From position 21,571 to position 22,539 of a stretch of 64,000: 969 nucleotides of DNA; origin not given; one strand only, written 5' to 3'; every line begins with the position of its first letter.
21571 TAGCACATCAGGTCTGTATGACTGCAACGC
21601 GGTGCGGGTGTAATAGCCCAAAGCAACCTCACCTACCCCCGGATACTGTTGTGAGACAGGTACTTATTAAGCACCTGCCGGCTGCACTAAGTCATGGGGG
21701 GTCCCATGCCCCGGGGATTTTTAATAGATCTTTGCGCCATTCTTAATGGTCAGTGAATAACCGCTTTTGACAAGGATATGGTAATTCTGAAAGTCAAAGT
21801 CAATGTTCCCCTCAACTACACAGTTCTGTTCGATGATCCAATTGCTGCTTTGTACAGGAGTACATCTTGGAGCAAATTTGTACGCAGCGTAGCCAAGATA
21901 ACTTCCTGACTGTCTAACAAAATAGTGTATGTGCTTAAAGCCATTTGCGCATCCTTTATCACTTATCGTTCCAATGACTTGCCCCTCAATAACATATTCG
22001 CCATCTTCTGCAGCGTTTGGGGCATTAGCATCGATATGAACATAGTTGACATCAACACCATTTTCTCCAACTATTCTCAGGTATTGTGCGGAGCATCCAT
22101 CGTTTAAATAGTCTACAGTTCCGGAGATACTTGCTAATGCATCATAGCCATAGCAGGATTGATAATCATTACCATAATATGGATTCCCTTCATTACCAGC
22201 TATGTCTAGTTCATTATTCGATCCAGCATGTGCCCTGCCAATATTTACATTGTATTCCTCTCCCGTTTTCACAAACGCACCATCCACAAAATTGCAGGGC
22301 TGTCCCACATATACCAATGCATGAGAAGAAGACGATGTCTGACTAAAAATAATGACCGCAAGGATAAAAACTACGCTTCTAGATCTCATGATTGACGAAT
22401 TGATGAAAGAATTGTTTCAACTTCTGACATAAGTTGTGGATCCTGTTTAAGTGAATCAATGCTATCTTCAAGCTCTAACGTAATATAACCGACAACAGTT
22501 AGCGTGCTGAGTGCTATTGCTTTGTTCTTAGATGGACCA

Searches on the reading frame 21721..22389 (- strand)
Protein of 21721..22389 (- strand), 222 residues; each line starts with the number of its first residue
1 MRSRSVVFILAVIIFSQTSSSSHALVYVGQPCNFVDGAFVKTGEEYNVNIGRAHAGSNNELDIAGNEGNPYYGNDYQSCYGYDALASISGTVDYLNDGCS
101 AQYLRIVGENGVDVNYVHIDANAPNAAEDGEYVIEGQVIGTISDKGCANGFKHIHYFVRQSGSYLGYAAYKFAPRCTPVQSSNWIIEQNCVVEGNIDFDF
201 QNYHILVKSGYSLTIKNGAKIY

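Call 92: search_protein_families(library=pfam, proteins=[window:21721-22389:-], max_evalue=0.001)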
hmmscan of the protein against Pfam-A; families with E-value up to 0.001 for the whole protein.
window:21721-22389:- (222 aa): 1 family
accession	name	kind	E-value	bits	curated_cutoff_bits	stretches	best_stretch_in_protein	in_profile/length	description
PF01551.29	Peptidase_M23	-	8.6e-09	35.9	28.7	1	71-164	3-93/96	Peptidase family M23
